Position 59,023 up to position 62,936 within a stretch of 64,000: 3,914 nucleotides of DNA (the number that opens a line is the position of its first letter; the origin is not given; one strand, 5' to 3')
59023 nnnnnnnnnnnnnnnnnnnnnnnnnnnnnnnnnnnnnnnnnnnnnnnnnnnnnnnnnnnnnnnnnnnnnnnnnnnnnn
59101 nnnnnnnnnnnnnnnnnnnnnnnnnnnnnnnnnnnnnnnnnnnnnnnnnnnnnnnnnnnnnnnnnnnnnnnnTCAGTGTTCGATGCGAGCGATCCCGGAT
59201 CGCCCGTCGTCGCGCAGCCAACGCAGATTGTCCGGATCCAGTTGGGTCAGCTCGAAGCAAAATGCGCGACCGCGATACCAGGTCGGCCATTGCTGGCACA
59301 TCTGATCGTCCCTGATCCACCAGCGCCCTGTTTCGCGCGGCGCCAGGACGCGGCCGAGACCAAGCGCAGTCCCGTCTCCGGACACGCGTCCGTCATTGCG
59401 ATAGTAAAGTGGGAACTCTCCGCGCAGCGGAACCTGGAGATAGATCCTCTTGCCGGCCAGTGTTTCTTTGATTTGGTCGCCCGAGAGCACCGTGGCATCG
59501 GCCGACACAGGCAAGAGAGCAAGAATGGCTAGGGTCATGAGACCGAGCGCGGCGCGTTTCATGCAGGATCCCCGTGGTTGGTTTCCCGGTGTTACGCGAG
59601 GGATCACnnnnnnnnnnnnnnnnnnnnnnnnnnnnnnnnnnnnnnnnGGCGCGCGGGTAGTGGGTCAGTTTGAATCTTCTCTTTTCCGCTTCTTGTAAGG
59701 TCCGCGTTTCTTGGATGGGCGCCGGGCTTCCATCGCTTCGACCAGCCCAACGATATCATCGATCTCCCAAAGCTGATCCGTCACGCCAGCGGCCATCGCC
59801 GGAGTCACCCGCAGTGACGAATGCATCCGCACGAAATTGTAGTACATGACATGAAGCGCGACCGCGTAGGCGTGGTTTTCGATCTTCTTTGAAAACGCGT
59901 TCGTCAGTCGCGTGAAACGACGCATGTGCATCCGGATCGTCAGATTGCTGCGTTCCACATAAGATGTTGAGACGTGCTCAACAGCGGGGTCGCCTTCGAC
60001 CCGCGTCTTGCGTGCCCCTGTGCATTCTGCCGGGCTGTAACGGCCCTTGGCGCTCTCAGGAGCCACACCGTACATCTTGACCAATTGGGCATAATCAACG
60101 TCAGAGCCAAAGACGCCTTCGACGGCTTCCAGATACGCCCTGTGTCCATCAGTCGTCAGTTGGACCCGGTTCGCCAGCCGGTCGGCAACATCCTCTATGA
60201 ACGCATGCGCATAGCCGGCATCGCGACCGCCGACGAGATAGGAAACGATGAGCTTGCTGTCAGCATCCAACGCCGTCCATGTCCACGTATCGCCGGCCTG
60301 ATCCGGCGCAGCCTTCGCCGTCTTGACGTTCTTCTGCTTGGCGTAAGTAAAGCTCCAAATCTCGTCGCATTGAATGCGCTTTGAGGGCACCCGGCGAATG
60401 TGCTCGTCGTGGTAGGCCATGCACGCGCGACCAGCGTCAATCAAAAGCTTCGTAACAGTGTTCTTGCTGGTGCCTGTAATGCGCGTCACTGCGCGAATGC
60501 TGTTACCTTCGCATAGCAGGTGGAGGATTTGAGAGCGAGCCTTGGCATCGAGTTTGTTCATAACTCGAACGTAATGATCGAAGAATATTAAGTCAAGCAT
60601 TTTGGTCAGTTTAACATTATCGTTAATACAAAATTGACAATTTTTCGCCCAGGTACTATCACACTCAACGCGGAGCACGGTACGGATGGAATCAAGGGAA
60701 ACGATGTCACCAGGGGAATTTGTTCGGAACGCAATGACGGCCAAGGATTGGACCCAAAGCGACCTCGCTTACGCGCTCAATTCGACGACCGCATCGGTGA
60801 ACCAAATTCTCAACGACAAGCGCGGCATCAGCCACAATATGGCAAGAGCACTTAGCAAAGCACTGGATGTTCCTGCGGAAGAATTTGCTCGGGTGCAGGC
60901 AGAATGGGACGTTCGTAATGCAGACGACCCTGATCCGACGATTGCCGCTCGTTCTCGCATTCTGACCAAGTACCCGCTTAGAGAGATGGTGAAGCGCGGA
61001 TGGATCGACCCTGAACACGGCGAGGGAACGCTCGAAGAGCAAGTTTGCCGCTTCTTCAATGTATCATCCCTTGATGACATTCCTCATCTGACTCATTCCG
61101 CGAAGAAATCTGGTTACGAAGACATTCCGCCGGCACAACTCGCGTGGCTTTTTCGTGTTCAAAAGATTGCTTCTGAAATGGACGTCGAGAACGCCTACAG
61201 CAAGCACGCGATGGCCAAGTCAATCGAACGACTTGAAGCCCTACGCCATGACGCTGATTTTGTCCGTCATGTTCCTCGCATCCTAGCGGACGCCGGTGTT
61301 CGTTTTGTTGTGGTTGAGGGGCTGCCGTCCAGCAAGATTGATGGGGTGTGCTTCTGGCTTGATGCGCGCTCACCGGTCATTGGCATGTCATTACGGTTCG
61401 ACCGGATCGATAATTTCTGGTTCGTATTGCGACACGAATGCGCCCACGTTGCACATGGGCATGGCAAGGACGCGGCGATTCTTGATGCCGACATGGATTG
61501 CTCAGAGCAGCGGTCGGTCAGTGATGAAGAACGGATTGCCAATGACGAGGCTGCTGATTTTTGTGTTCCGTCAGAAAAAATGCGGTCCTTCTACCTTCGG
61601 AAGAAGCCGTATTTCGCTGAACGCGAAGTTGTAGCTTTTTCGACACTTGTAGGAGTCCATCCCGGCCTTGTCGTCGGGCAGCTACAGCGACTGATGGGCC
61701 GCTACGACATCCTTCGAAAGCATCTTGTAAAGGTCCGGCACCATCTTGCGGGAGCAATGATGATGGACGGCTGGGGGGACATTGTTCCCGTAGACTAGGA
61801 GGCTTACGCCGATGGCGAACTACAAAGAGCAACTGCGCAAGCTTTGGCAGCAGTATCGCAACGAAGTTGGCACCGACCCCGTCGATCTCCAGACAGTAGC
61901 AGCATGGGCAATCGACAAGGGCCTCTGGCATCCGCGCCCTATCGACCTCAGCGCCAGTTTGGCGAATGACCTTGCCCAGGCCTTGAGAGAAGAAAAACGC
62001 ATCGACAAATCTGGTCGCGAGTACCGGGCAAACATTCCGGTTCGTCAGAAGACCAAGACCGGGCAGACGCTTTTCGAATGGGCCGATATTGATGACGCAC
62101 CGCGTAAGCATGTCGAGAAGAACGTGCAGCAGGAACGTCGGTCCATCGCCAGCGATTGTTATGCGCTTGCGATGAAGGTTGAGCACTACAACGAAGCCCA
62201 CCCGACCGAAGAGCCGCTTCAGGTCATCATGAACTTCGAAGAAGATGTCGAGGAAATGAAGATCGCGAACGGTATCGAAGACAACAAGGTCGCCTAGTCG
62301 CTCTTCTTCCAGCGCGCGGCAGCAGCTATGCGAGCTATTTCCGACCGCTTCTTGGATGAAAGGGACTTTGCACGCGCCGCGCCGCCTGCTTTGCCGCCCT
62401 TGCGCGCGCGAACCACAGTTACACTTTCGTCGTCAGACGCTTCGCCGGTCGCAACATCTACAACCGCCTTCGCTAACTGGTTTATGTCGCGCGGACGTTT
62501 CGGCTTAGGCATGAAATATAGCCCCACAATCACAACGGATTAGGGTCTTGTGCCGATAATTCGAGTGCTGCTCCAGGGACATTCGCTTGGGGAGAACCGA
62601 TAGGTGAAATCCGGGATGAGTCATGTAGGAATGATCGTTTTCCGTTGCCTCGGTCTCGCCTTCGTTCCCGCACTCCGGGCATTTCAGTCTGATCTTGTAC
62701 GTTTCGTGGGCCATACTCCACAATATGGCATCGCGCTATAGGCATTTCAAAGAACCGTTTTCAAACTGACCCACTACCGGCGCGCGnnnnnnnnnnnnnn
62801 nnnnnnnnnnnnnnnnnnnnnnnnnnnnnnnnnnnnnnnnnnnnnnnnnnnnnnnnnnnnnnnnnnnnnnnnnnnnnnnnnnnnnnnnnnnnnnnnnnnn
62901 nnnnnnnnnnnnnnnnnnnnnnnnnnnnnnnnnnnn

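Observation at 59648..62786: Complete IS1-family element mobilising four non-transposition genes (transporter-IS), freshly inserted 63 bp upstream of tRNA-Ser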

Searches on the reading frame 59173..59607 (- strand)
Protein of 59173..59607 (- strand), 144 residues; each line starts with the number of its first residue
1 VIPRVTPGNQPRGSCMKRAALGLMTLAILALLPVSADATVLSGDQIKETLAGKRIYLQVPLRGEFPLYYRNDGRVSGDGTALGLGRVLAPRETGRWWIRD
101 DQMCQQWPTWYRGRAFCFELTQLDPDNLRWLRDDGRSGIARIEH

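Call 4: search_protein_families(library=pfam, proteins=[window:59173-59607:-], max_evalue=0.1)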
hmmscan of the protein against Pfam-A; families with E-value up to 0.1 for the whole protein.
window:59173-59607:- (144 aa): 0 families

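Call 9: search_protein_families(library=ncbifam, proteins=[window:59173-59607:-], max_evalue=0.1)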
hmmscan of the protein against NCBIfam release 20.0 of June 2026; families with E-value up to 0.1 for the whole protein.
window:59173-59607:- (144 aa): 0 families

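Call 36: find_encoding_contigs(protein=window:59173-59562:-, flank=6000, max_places=10)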
Protein window:59173-59562:- (129 aa): 1 contig read that carries it; 1 place shown.
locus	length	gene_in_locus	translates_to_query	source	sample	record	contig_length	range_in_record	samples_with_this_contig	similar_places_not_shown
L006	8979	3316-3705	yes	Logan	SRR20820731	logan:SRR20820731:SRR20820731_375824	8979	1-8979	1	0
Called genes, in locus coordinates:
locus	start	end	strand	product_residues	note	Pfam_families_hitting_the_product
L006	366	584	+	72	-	-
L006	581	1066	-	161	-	-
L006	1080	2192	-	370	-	PF01381:HTH_3 (weak), PF06114:Peptidase_M78 (faint)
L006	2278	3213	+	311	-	PF03400:DDE_Tnp_IS1 (faint)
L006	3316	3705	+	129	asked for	-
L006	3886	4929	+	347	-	PF03330:DPBB_1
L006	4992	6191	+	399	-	PF00768:Peptidase_S11, PF13354:Beta-lactamase2, PF07943:PBP5_C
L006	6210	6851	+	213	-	PF13521:AAA_28 (weak), PF02223:Thymidylate_kin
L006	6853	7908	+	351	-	PF13177:DNA_pol3_delta2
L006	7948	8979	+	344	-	?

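Call 51: list_cluster_members(proteins=[P0001, window:59173-59562:-, window:57949-58992:-, window:60686-61798:+])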
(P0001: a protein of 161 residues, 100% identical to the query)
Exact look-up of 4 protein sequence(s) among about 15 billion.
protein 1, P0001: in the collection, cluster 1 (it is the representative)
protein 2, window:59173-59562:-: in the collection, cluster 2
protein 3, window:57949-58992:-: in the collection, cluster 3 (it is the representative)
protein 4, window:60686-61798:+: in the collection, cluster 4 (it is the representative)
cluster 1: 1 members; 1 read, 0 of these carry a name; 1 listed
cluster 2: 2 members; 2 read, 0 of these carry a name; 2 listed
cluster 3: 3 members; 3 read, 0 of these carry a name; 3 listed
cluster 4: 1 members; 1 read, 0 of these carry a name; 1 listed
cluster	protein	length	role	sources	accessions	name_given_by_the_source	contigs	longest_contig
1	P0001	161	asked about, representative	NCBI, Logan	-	-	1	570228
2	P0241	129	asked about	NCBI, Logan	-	-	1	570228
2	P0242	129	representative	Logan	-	-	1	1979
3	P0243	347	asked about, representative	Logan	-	-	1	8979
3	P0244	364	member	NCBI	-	-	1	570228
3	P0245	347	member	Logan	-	-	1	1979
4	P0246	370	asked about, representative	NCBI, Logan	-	-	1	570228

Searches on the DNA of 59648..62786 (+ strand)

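Call 8: search_dna_similar(query=window:59648-62786:+, collection=plasmids, mode=distant, max_rows=30)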
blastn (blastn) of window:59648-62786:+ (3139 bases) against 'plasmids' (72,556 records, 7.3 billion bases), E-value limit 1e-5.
Records with a match: 11; places in all: 11; records where one place covers at least 80% of the query: 1.
Best place of each record, by identity: 60-80% 11.
By first word of the organism name: Mesorhizobium 6; Methylocapsa 1; Hoeflea 1; Acidiphilium 1; Methylobacterium 1; Bosea 1.
By predicted mobility (MOB-suite, as given by PLSDB): non-mobilizable 10; conjugative 1.
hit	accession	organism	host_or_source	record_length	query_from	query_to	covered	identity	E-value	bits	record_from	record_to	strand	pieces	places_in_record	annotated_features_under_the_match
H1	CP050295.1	Mesorhizobium loti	Oxytropis kamtschatica,cell ...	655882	48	2762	86%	67.8%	0e+0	843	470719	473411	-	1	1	helix-turn-helix domain-containing protein | IS1 family transposase | hypothetical protein | histone H1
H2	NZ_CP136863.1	Methylocapsa polymorpha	Shagnum peat sample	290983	6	1790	32%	72.8%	8e-128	576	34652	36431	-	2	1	helix-turn-helix domain-containing protein (x2)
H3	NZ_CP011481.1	Hoeflea sp. IMCC20628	-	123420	136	815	22%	69.4%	9e-64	254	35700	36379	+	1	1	IS1 family transposase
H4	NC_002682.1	Mesorhizobium japonicum MAFF 303099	-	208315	79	734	21%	69.5%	8e-71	278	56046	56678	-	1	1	none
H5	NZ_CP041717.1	Acidiphilium multivorum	Cell culture,activated sludge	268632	134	738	19%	70.6%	8e-71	278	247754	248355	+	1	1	IS1 family transposase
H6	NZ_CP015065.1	Mesorhizobium ciceri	Astragalus pelecinus,Pure Sample,Plant ...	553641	78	486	13%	71.1%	5e-48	202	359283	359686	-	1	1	none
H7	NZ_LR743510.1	Methylobacterium bullatum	-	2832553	36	341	10%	69.6%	9e-26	127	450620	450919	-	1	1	none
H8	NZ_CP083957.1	Mesorhizobium sp. B1-1-8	cell culture,soil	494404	115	399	9%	74.0%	9e-39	170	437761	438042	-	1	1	none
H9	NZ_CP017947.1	Bosea sp. Tri-49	Oxytropis triphylla,cell culture,root ...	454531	103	395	9%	71.3%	8e-33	151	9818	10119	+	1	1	none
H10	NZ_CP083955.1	Mesorhizobium sp. B2-1-1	cell culture,soil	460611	79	295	7%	69.3%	1e-12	85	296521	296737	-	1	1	none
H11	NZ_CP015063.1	Mesorhizobium ciceri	Cicer arietinum,Pure Sample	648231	78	227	5%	78.7%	9e-26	127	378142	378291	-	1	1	none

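Call 10: get_annotated_region(hit=H1, flank=3000)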
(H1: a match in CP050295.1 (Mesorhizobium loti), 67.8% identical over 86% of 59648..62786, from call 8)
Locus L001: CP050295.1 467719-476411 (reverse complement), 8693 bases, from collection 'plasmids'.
description: Mesorhizobium loti strain 582 plasmid p_1, complete sequence
organism: Mesorhizobium loti (NCBI taxid 381)
taxonomy: Bacteria; Pseudomonadota; Alphaproteobacteria; Hyphomicrobiales; Phyllobacteriaceae; Mesorhizobium; Mesorhizobium loti
host: -; source: Oxytropis kamtschatica,cell culture,root nodule; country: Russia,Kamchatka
typing (MOB-suite, as given by PLSDB): non-mobilizable; mating-pair formation MPF_T
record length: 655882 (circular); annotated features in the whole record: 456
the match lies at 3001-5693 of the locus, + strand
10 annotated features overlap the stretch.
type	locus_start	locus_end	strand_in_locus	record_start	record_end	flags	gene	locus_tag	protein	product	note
CDS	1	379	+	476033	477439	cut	-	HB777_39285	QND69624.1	dicarboxylate/amino acid:cation symporter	-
CDS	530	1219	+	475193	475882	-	-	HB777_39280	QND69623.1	DsbA family protein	-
CDS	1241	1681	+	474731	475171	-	-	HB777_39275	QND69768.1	hypothetical protein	-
CDS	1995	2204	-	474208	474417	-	-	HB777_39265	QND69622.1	hypothetical protein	-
CDS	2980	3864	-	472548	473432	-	-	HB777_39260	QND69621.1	IS1 family transposase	-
CDS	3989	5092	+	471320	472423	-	-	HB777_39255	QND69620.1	helix-turn-helix domain-containing protein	-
CDS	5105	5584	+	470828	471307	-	-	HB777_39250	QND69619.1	hypothetical protein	-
CDS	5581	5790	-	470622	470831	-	-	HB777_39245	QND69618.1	histone H1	-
CDS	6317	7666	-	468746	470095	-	hemN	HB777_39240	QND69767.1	oxygen-independent coproporphyrinogen III oxidase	-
CDS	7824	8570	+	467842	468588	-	-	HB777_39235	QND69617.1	Crp/Fnr family transcriptional regulator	-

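Call 11: get_annotated_region(hit=H2, flank=4000)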
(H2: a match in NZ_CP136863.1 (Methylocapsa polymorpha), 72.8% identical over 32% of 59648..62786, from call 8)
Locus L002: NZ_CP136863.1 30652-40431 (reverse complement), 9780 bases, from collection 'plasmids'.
description: Methylocapsa polymorpha strain RX1 plasmid pRX1, complete sequence
organism: Methylocapsa polymorpha (NCBI taxid 3080828)
taxonomy: Bacteria; Pseudomonadota; Alphaproteobacteria; Hyphomicrobiales; Beijerinckiaceae; Methylocapsa; Methylocapsa polymorpha
host: -; source: Shagnum peat sample; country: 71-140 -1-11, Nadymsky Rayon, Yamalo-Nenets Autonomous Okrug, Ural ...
typing (MOB-suite, as given by PLSDB): non-mobilizable
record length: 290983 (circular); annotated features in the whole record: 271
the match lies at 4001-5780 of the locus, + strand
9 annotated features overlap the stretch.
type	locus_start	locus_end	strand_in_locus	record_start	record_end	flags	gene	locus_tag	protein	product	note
CDS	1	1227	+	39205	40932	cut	-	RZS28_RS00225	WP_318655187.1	AAA family ATPase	-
CDS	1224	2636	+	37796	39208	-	-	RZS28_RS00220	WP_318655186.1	UvrD-helicase domain-containing protein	-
CDS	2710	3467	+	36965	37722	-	-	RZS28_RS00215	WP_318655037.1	IS5 family transposase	-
CDS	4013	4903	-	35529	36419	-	-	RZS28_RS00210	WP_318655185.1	helix-turn-helix domain-containing protein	-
CDS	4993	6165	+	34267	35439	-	-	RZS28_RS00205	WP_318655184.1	helix-turn-helix domain-containing protein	-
CDS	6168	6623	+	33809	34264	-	-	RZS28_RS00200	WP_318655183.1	hypothetical protein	-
CDS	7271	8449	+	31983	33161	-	-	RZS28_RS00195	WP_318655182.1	Shedu immune nuclease family protein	-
CDS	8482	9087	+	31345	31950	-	-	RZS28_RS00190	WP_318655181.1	hypothetical protein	-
CDS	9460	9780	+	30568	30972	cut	-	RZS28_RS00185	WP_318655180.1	HU family DNA-binding protein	GO:0030261 - chromosome condensation [Evidence IEA]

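Call 25: get_annotated_region(hit=H3, flank=5000)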
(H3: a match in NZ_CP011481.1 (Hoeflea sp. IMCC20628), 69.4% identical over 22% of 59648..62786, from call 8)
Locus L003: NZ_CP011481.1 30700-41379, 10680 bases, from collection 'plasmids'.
description: Hoeflea sp. IMCC20628 plasmid unnamed, complete sequence
organism: Hoeflea sp. IMCC20628 (NCBI taxid 1620421)
taxonomy: Bacteria; Pseudomonadota; Alphaproteobacteria; Hyphomicrobiales; Rhizobiaceae; Hoeflea; Hoeflea sp. IMCC20628
host: -; source: -; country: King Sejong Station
typing (MOB-suite, as given by PLSDB): non-mobilizable; replicon rep_cluster_623
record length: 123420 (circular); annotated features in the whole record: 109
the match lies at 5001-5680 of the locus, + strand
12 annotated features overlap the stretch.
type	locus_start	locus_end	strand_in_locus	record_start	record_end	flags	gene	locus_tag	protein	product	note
CDS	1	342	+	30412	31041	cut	-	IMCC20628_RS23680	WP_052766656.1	RNA polymerase sigma factor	GO:0006352 - DNA-templated transcription initiation [Evidence IEA]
CDS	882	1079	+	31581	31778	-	-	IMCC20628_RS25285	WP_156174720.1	hypothetical protein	-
CDS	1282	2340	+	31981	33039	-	-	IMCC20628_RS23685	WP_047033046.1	YncE family protein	-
CDS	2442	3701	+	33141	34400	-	-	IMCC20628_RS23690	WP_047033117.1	APC family permease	-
CDS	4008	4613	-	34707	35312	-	-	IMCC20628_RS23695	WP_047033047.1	hypothetical protein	-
CDS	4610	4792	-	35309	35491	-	-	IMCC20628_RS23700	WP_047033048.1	hypothetical protein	-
CDS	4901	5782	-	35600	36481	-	-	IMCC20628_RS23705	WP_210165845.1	IS1 family transposase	-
CDS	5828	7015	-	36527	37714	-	-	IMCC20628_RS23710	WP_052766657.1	XRE family transcriptional regulator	-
CDS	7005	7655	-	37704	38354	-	-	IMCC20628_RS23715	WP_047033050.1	hypothetical protein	-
CDS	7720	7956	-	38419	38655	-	-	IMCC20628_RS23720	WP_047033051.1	hypothetical protein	-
CDS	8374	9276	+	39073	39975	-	-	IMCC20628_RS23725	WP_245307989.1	EamA family transporter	-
CDS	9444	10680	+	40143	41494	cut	-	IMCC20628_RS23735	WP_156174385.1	IS3 family transposase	-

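Call 26: get_annotated_region(hit=H5, flank=5000)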
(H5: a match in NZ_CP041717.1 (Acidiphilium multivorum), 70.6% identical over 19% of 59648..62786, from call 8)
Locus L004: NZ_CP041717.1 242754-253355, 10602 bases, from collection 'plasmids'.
description: Acidiphilium multivorum strain JZ-6 plasmid unnamed1, complete sequence
organism: Acidiphilium multivorum (NCBI taxid 62140)
taxonomy: Bacteria; Pseudomonadota; Alphaproteobacteria; Rhodospirillales; Acetobacteraceae; Acidiphilium; Acidiphilium multivorum
host: -; source: Cell culture,activated sludge; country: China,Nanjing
typing (MOB-suite, as given by PLSDB): non-mobilizable; mating-pair formation MPF_I
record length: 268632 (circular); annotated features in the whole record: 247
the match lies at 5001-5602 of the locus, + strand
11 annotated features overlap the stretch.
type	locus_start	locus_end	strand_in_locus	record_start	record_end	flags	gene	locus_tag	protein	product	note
CDS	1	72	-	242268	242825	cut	-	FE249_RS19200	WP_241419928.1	hypothetical protein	-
CDS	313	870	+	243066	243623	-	-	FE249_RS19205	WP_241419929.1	nucleoside 2-deoxyribosyltransferase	-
CDS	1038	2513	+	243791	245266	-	-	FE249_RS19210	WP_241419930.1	AAA family ATPase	-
CDS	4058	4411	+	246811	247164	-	-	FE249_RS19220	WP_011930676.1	MbcA/ParS/Xre antitoxin family protein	-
CDS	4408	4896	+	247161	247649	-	-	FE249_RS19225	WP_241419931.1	RES domain-containing protein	-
CDS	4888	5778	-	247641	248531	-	-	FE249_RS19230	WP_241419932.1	IS1 family transposase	-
CDS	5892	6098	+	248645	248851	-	-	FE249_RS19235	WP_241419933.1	hypothetical protein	-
CDS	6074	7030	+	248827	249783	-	-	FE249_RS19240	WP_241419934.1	hypothetical protein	-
CDS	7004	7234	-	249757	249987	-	-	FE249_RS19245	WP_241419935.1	hypothetical protein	-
CDS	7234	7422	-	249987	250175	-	-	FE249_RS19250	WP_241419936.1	hypothetical protein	-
CDS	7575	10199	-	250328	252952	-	-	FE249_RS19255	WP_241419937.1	sigma factor-like helix-turn-helix DNA-binding protein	GO:0006352 - DNA-templated transcription initiation [Evidence IEA]; GO:0006355 - regulation of DNA-templated ...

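Call 27: get_annotated_region(hit=H4, flank=5000)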
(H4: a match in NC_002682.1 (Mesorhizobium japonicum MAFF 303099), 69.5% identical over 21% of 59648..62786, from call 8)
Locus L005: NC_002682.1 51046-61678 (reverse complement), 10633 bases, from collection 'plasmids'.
description: Mesorhizobium japonicum MAFF 303099 plasmid pMLb, complete sequence
organism: Mesorhizobium japonicum MAFF 303099 (NCBI taxid 266835)
taxonomy: Bacteria; Pseudomonadota; Alphaproteobacteria; Hyphomicrobiales; Phyllobacteriaceae; Mesorhizobium; Mesorhizobium japonicum; Mesorhizobium japonicum MAFF 303099
host: -; source: -; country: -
typing (MOB-suite, as given by PLSDB): conjugative; replicon IncP; relaxase MOBP; mating-pair formation MPF_T
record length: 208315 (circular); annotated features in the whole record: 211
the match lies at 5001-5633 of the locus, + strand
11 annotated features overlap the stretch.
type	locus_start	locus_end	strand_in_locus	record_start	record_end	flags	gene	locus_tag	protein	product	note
CDS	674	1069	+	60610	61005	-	-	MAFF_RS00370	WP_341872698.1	response regulator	GO:0000160 - phosphorelay signal transduction system [Evidence IEA]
CDS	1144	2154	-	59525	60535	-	-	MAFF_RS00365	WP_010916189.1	sensor histidine kinase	-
CDS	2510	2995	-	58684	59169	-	-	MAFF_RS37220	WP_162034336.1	DUF982 domain-containing protein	-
CDS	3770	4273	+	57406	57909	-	-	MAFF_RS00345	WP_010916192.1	hypothetical protein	-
CDS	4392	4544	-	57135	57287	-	-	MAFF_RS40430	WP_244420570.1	hypothetical protein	-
CDS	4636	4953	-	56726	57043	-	-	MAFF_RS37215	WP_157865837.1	hypothetical protein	-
CDS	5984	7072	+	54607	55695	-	-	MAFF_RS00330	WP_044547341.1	L,D-transpeptidase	-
CDS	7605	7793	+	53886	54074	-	-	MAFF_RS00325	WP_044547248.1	hypothetical protein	-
CDS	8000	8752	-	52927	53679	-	-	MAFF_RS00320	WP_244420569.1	PRC-barrel domain-containing protein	GO:0019684 - photosynthesis, light reaction [Evidence IEA]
CDS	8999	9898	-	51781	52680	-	-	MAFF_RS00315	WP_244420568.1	magnesium transporter CorA family protein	GO:0030001 - metal ion transport [Evidence IEA]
CDS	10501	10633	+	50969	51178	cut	-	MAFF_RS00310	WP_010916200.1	cold-shock protein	-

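Call 89: search_rna_families(sources=[L065, L070], threshold=gathering)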
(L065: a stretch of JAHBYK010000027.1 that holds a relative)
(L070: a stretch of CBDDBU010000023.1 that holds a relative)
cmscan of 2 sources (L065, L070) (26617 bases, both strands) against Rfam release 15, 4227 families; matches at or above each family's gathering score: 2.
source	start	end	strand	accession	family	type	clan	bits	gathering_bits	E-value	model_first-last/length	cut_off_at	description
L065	2745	2830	-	RF00005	tRNA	Gene; tRNA;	CL00001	60.3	29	6.1e-11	1-71/71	no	tRNA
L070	5733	5818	-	RF00005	tRNA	Gene; tRNA;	CL00001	48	29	1.5e-07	1-71/71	no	tRNA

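Call 111: search_rna_families(sources=[L114, L132, L141, L144, L146, L155, L039, L121, L158], threshold=gathering)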
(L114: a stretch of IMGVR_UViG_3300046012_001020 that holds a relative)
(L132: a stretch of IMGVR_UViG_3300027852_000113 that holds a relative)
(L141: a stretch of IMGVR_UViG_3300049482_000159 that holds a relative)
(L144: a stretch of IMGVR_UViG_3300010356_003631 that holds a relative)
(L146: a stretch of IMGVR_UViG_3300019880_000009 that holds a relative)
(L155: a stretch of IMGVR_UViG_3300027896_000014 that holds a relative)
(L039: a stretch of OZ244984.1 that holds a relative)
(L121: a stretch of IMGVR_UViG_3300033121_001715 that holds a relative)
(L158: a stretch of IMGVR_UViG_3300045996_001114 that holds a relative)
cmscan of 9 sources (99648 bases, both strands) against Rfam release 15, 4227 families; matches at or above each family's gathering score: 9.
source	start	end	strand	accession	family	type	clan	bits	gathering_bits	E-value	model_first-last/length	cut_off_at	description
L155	5798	5870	+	RF00005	tRNA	Gene; tRNA;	CL00001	63.5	29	3e-11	1-71/71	no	tRNA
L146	5776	5858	+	RF00005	tRNA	Gene; tRNA;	CL00001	59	29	5.3e-10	1-71/71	no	tRNA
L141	1147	1218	+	RF00005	tRNA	Gene; tRNA;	CL00001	55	29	6.7e-09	1-71/71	no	tRNA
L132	5814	5886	+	RF00005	tRNA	Gene; tRNA;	CL00001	54.6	29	8.2e-09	1-71/71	no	tRNA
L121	7029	7100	+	RF00005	tRNA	Gene; tRNA;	CL00001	54.5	29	9e-09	1-71/71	no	tRNA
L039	7877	7949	-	RF00005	tRNA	Gene; tRNA;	CL00001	50.7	29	9.8e-08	1-71/71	no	tRNA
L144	2679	2752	+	RF00005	tRNA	Gene; tRNA;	CL00001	49.7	29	1.8e-07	1-71/71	no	tRNA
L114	7855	7923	+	RF00005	tRNA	Gene; tRNA;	CL00001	48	29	5.6e-07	1-71/71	no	tRNA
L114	9725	9794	+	RF00519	suhB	Gene; sRNA;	CL00108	43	41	2.6e-05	1-77/77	no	Makes More Granules Regulator RNA (mmgR)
